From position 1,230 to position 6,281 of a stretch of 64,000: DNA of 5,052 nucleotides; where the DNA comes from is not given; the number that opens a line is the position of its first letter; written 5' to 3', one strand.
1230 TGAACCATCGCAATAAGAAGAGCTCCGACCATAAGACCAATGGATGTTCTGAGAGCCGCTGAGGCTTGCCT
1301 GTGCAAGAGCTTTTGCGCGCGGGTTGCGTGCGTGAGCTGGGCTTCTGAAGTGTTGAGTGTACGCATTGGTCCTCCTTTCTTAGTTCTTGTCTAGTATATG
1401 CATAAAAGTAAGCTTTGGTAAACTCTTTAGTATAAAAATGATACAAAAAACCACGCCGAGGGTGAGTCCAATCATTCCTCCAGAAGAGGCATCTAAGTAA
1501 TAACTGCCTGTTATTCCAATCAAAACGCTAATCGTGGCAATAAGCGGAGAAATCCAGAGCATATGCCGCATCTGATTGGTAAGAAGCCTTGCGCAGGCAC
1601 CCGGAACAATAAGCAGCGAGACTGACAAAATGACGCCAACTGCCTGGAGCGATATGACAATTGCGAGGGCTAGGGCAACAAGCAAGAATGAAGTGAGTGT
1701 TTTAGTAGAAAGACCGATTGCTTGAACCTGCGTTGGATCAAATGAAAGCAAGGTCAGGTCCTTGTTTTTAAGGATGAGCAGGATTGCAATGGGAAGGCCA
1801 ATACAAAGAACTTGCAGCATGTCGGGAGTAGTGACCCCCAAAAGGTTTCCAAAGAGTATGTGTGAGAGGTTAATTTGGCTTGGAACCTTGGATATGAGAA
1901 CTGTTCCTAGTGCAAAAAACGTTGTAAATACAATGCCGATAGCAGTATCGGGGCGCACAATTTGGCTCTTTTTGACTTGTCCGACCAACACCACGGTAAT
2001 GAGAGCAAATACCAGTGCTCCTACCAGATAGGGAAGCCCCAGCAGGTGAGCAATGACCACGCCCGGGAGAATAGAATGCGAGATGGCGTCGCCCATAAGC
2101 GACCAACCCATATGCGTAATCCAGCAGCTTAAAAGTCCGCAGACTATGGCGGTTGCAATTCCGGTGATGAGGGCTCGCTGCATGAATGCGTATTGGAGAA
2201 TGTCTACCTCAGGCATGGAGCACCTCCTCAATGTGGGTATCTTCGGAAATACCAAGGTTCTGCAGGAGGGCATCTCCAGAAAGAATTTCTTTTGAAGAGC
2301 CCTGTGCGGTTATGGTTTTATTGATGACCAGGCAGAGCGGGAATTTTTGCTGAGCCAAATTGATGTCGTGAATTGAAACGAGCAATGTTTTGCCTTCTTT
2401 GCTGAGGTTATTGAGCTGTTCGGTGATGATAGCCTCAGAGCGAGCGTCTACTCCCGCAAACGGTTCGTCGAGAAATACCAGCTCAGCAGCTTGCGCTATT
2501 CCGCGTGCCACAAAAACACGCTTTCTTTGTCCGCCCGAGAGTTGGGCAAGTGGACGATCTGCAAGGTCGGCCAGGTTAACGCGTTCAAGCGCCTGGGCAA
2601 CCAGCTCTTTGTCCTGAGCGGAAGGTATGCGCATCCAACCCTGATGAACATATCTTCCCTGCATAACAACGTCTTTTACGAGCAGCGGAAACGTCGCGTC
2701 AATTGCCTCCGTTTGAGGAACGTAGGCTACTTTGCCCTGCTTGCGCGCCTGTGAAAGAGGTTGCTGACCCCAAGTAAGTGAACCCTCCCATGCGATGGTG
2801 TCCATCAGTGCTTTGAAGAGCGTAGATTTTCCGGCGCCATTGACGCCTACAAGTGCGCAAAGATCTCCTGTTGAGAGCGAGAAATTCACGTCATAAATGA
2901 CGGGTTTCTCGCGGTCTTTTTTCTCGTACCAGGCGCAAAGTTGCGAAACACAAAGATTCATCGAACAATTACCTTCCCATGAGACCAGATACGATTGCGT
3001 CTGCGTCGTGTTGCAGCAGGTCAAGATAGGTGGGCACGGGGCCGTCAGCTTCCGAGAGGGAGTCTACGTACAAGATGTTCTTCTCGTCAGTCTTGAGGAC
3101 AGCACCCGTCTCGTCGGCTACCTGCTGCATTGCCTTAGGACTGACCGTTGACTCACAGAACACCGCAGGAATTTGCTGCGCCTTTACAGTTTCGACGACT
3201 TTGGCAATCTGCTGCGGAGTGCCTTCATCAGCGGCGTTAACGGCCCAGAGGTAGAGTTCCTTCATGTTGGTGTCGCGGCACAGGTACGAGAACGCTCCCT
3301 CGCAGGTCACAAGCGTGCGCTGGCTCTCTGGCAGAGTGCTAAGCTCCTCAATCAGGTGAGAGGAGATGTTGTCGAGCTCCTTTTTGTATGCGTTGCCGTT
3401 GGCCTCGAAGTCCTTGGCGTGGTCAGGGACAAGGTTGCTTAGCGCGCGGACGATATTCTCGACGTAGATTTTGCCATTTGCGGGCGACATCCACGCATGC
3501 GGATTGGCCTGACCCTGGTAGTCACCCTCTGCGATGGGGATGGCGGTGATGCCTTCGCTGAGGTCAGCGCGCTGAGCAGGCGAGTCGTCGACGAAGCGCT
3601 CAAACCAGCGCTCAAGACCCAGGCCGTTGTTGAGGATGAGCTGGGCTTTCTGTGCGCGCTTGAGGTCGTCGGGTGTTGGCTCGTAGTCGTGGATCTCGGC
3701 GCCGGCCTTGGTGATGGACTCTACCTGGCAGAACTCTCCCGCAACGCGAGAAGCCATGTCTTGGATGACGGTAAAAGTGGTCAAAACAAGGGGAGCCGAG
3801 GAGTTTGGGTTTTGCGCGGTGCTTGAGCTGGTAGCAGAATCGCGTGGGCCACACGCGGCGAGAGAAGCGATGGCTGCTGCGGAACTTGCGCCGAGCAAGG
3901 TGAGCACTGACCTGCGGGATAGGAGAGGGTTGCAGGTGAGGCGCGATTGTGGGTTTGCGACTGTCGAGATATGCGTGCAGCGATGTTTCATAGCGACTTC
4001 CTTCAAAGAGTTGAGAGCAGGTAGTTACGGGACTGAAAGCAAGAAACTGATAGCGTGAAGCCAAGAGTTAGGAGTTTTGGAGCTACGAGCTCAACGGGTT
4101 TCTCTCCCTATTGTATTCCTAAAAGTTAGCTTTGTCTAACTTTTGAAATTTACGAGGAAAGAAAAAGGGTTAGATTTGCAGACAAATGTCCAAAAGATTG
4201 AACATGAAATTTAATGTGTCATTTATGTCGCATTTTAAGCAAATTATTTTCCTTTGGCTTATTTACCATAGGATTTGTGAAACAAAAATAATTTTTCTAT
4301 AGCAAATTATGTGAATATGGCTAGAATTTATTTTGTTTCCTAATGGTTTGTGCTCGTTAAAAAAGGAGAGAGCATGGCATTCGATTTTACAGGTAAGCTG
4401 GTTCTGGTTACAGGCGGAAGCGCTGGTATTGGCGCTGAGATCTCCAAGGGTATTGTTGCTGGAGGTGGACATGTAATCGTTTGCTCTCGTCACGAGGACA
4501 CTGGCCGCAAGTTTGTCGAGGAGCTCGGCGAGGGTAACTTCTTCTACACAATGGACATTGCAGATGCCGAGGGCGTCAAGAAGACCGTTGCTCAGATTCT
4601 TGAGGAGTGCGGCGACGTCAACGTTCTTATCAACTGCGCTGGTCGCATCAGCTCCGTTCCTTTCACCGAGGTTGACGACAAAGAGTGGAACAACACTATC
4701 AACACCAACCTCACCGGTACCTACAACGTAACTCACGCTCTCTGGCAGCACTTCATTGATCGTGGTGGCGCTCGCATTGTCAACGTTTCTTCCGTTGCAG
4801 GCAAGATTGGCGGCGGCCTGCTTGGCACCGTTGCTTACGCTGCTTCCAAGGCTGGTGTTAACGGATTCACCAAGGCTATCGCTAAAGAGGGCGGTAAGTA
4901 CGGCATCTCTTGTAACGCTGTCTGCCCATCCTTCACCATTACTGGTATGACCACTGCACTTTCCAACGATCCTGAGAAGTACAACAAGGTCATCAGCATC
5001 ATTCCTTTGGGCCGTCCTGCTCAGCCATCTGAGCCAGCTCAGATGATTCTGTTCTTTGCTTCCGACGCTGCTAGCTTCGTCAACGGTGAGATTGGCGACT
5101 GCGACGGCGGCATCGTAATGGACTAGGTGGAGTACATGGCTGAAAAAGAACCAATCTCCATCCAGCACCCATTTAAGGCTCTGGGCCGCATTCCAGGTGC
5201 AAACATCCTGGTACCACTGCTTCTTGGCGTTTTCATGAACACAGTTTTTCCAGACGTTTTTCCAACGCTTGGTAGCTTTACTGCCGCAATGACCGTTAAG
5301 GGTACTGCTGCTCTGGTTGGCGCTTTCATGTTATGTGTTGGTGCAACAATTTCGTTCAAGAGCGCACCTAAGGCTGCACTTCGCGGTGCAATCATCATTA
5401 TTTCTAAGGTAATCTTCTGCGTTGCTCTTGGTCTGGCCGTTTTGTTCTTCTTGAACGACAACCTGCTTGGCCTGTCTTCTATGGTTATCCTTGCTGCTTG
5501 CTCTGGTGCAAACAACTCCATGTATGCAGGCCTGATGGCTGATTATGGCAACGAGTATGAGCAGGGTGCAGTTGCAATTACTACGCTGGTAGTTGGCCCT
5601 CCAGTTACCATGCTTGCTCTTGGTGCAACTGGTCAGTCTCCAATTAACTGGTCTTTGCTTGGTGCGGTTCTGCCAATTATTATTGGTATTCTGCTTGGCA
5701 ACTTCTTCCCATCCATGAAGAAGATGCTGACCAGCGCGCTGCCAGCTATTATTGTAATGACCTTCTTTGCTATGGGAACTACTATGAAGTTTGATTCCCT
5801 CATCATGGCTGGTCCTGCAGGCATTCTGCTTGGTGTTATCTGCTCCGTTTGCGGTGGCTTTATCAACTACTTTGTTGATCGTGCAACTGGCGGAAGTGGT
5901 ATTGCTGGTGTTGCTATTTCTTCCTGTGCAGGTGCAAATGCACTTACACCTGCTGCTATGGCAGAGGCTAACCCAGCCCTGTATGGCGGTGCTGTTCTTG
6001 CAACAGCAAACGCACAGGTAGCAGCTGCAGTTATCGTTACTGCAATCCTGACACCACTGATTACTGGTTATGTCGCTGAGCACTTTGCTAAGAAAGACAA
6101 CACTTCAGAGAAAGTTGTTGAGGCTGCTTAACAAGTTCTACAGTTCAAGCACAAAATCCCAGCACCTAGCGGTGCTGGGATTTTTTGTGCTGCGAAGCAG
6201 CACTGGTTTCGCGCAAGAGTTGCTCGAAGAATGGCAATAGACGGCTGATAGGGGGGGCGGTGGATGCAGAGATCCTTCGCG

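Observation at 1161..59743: Hyper-abundant, sense-oriented 11/12-mer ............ spread through genes and spacers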

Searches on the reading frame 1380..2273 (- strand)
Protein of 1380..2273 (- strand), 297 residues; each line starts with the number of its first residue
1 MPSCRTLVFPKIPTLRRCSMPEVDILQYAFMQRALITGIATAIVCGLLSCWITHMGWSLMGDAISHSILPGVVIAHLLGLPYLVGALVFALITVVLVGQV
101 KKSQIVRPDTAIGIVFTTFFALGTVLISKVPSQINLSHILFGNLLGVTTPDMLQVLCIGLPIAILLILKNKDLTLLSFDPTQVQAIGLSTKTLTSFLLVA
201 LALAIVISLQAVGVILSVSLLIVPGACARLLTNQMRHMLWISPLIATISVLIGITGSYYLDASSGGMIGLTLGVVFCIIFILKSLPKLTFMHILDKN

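Call 46: find_encoding_contigs(protein=window:1380-2273:-, flank=10000, max_places=3)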
Protein window:1380-2273:- (297 aa): no gene with exactly this product is on record in the collection.

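Call 49: search_protein_families(library=pfam, proteins=[window:1380-2273:-], max_evalue=0.00001)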
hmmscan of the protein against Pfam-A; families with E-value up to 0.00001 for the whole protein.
window:1380-2273:- (297 aa): 2 families
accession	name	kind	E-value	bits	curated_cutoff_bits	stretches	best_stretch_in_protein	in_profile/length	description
PF00950.22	ABC-3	-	1.3e-70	238.3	20.1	1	27-282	1-257/258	ABC 3 transport family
PF01032.23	FecCD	-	8.7e-09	35.3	26.5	1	79-282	103-307/311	FecCD transport family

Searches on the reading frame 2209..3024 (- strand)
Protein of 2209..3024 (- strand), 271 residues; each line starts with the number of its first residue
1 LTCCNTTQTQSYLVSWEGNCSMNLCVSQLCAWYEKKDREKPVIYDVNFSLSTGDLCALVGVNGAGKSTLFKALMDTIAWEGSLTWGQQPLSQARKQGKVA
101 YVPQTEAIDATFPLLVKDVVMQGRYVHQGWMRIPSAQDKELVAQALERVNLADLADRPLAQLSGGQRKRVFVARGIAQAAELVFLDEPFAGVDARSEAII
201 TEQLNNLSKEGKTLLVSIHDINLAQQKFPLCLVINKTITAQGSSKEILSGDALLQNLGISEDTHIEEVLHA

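Call 10: search_protein_families(library=pfam, proteins=[window:2209-3024:-])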
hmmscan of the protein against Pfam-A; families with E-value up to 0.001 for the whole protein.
window:2209-3024:- (271 aa): 4 families
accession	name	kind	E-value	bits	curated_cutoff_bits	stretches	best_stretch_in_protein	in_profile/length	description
PF00005.33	ABC_tran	-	8.4e-27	94.9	25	1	45-190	3-137/137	ABC transporter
PF13304.12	AAA_21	-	4.4e-08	34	27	0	57-73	3-19/304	AAA domain, putative AbiEii toxin, Type IV TA system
PF13481.12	AAA_25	-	3.4e-05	24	27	1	50-118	30-93/195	AAA domain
PF02463.25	SMC_N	-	0.00028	20.8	40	0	55-221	26-200/220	RecF/RecN/SMC N terminal domain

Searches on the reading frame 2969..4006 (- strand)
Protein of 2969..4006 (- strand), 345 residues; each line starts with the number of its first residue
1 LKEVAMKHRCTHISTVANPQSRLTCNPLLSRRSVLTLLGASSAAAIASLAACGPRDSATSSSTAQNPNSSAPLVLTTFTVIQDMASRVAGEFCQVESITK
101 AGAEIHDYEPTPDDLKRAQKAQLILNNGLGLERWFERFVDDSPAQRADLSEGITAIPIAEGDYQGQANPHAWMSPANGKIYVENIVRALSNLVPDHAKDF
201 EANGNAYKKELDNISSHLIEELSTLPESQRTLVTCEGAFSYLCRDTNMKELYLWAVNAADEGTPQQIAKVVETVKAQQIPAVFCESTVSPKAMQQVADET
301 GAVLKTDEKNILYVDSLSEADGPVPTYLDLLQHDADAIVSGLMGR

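Call 49: search_protein_families(library=pfam, proteins=[window:2969-4006:-], max_evalue=0.00001)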
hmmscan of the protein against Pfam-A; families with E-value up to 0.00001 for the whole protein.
window:2969-4006:- (345 aa): 1 family
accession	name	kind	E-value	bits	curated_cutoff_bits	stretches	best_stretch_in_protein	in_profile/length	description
PF01297.22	ZnuA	-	8.1e-82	275.1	29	1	74-340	1-262/263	Zinc-uptake complex component A periplasmic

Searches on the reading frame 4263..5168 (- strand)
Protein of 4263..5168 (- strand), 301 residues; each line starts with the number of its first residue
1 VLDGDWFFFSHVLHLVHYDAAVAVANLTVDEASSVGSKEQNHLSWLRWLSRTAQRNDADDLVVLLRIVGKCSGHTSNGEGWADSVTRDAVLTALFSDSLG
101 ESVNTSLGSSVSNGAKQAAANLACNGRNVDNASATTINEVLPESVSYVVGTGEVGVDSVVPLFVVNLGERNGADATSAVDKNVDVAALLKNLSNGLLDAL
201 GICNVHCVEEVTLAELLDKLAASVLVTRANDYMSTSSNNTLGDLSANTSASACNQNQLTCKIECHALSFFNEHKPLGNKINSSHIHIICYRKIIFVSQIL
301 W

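Call 49: search_protein_families(library=pfam, proteins=[window:4263-5168:-], max_evalue=0.00001)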
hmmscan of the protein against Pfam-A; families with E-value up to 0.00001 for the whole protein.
window:4263-5168:- (301 aa): 0 families

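Call 79: search_protein_families(library=ncbifam, proteins=[window:4263-5168:-], max_evalue=0.001)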
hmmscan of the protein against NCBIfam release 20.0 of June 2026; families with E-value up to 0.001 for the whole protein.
window:4263-5168:- (301 aa): 0 families

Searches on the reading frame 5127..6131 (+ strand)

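Call 49: search_protein_families(library=pfam, proteins=[window:5127-6131:+], max_evalue=0.00001)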
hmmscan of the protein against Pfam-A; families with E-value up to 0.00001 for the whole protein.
window:5127-6131:+ (334 aa): 1 family
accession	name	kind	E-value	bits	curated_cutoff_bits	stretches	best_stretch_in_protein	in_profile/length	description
PF03812.18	KdgT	-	2.4e-89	300.2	25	1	17-318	3-304/305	2-keto-3-deoxygluconate permease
